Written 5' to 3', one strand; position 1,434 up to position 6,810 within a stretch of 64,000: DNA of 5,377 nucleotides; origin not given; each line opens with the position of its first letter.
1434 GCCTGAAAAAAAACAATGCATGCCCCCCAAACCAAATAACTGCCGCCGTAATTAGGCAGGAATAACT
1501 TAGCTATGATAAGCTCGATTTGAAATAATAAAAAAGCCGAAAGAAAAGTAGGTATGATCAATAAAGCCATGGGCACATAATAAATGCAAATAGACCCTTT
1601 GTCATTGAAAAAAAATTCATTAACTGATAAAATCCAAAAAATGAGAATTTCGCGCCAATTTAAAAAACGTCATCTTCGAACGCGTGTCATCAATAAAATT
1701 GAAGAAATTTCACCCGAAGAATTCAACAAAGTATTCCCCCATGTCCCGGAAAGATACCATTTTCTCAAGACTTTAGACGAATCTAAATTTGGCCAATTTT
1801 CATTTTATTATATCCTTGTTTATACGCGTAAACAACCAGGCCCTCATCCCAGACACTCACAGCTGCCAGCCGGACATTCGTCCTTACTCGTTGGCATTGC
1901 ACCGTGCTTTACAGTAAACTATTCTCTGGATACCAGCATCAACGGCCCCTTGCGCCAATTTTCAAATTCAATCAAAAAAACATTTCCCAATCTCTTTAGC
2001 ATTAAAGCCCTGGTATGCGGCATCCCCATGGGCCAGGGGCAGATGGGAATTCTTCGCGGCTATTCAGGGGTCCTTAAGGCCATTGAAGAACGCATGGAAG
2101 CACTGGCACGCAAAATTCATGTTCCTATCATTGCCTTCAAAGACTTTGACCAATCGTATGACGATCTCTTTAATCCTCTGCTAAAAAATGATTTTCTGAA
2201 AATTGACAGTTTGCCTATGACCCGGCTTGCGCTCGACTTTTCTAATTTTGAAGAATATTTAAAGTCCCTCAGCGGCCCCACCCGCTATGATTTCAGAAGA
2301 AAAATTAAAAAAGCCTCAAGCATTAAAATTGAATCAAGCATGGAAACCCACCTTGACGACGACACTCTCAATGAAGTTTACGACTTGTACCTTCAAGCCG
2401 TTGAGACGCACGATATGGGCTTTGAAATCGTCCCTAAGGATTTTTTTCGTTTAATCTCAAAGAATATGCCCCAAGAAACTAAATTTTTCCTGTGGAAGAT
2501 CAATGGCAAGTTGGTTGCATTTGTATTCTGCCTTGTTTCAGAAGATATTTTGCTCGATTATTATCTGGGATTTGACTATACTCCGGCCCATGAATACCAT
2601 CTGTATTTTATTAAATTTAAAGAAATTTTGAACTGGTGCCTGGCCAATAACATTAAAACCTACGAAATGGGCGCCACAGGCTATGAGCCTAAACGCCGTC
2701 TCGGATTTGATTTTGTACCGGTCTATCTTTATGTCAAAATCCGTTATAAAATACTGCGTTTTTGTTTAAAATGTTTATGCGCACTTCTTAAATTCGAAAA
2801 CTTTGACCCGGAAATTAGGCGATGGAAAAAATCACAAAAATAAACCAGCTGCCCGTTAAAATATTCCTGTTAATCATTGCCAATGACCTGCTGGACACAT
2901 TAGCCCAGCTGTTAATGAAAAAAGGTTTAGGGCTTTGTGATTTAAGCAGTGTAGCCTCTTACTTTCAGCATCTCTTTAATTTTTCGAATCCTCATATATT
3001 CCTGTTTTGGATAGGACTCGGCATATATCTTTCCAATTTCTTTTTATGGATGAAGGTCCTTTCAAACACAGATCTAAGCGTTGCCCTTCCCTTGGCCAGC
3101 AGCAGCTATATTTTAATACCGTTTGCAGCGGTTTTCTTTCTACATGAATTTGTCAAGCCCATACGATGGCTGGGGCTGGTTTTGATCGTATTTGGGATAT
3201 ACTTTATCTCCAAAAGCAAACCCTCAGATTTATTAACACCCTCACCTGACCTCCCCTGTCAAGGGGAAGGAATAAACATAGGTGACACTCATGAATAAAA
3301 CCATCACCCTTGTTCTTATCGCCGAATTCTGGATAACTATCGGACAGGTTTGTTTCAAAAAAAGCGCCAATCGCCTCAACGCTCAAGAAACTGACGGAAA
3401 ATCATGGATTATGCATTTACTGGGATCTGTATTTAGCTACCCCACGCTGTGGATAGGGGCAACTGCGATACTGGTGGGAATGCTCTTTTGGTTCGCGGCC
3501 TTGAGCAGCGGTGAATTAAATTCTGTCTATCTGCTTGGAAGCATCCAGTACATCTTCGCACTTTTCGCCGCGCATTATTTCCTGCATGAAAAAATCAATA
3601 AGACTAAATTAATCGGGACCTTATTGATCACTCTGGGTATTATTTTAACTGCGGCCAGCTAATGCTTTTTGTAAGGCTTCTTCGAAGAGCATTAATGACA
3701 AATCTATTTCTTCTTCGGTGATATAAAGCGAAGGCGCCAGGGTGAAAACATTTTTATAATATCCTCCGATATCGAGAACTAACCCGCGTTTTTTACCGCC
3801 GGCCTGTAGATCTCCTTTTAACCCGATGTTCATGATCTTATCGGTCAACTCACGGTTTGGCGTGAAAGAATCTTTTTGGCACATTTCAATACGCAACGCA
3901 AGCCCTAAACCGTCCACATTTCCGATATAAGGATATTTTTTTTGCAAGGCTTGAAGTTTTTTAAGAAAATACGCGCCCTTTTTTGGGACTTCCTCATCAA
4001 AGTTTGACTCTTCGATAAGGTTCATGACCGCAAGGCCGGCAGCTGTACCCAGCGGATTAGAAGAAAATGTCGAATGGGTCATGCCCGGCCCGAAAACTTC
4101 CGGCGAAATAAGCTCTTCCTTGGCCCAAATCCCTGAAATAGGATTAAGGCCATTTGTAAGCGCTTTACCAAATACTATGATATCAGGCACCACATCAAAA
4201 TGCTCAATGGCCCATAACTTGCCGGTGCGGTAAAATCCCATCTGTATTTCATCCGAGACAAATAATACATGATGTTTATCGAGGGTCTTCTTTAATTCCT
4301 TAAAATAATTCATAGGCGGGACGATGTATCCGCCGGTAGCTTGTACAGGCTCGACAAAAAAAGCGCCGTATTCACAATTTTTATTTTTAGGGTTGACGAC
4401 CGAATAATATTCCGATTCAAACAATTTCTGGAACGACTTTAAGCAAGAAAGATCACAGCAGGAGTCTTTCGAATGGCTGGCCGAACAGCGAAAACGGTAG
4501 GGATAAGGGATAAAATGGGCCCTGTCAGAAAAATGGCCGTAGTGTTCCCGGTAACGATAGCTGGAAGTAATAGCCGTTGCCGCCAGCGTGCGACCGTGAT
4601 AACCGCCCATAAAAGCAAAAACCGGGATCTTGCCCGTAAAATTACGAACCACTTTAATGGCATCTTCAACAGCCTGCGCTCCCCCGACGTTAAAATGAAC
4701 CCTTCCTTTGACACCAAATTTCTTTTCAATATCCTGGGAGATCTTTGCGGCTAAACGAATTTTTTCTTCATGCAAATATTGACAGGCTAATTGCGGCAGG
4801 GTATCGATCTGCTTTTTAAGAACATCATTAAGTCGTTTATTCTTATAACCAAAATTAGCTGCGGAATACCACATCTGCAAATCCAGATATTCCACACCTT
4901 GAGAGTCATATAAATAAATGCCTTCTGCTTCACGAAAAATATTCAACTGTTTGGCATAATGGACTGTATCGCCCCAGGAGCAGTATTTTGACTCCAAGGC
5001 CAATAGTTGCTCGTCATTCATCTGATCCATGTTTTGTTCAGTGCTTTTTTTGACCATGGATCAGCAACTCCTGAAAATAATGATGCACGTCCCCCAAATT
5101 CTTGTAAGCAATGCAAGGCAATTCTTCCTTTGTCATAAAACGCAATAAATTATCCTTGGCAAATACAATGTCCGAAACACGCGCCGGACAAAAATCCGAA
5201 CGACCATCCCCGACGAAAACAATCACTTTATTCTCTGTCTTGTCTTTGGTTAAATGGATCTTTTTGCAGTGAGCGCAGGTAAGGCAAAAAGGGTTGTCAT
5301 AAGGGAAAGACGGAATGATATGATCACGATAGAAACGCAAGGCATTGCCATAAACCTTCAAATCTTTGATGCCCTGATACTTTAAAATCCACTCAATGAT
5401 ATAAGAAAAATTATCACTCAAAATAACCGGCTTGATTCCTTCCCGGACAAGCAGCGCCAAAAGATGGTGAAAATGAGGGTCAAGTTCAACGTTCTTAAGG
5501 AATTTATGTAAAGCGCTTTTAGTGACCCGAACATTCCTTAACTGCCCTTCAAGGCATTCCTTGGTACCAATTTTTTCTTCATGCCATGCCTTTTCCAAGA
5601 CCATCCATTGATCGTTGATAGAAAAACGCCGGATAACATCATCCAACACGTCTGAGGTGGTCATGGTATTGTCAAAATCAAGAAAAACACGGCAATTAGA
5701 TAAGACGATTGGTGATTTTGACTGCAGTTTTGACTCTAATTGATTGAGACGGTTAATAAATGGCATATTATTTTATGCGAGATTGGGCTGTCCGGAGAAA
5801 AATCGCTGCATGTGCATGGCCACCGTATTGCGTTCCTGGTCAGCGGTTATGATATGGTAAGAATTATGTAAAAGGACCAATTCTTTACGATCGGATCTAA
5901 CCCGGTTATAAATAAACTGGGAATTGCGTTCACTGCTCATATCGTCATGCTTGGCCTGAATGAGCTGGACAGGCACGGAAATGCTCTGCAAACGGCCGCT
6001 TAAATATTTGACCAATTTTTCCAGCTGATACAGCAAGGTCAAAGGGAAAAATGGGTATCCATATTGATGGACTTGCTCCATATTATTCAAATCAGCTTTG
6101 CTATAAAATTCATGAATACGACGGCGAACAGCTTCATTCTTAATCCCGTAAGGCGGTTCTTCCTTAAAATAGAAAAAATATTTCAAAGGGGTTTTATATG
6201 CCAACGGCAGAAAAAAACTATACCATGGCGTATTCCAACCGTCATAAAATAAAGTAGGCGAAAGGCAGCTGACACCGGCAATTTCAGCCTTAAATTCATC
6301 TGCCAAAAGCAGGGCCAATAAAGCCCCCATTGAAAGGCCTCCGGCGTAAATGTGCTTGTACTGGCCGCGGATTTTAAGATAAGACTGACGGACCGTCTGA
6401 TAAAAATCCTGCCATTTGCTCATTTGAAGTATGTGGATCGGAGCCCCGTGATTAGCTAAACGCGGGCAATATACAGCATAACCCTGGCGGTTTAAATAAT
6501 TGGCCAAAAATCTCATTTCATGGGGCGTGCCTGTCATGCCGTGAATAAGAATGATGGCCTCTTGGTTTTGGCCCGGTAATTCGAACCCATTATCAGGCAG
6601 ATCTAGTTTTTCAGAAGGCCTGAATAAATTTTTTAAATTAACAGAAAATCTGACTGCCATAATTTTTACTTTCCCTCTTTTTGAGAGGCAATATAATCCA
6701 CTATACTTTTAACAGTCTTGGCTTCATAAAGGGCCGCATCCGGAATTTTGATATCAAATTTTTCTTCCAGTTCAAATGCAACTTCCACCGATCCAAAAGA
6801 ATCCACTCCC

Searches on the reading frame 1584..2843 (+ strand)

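Call 87: search_protein_families(library=pfam, proteins=[window:1584-2843:+], max_evalue=0.0001)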
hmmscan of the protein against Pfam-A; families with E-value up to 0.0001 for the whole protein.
window:1584-2843:+ (419 aa): 2 families
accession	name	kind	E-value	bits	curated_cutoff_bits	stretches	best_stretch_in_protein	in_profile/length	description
PF04339.18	FemAB_like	-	2.8e-16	60.1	27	1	218-380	168-328/369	Peptidogalycan biosysnthesis/recognition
PF13480.13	Acetyltransf_6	-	3.2e-14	53.7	22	1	233-368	3-140/143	Acetyltransferase (GNAT) domain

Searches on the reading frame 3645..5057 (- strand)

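Call 87: search_protein_families(library=pfam, proteins=[window:3645-5057:-], max_evalue=0.0001)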
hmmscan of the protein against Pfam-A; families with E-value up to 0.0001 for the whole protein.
window:3645-5057:- (470 aa): 1 family
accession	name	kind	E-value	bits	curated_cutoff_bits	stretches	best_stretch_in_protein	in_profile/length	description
PF00202.27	Aminotran_3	-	4.4e-80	269.8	30.5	1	38-462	10-403/403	Aminotransferase class-III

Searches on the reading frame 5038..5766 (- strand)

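Call 87: search_protein_families(library=pfam, proteins=[window:5038-5766:-], max_evalue=0.0001)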
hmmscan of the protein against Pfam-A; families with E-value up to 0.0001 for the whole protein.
window:5038-5766:- (242 aa): 2 families
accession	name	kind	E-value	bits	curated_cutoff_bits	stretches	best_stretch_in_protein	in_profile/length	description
PF06888.18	Put_Phosphatase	-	1.4e-13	51.2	27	1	27-196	3-186/234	Putative Phosphatase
PF12710.13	HAD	-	2.1e-08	35.3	27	1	27-193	1-186/189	haloacid dehalogenase-like hydrolase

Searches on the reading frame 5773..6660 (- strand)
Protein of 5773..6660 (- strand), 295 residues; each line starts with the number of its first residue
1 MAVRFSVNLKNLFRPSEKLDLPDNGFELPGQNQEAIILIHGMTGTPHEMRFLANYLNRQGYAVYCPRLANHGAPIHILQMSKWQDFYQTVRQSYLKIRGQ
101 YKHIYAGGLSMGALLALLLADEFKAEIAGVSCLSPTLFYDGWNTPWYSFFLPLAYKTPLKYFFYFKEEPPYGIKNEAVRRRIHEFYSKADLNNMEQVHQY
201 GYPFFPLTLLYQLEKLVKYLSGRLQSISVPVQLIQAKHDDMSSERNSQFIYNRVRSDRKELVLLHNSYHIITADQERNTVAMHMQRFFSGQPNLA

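Call 87: search_protein_families(library=pfam, proteins=[window:5773-6660:-], max_evalue=0.0001)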
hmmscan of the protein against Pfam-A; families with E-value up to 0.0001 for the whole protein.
window:5773-6660:- (295 aa): 4 families
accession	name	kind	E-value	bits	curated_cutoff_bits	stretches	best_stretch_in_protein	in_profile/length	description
PF12146.15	Hydrolase_4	-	5.1e-22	78.8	27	1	31-275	2-238/239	Serine aminopeptidase, S33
PF12697.13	Abhydrolase_6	-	9.2e-11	43.2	26.3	1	36-270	1-205/217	Alpha/beta hydrolase family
PF00561.26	Abhydrolase_1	-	3.4e-10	40.5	25.8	1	35-175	2-133/245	alpha/beta hydrolase fold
PF20408.4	Abhydrolase_11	-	9.7e-05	22.6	27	0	192-246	97-145/193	Alpha/beta hydrolase domain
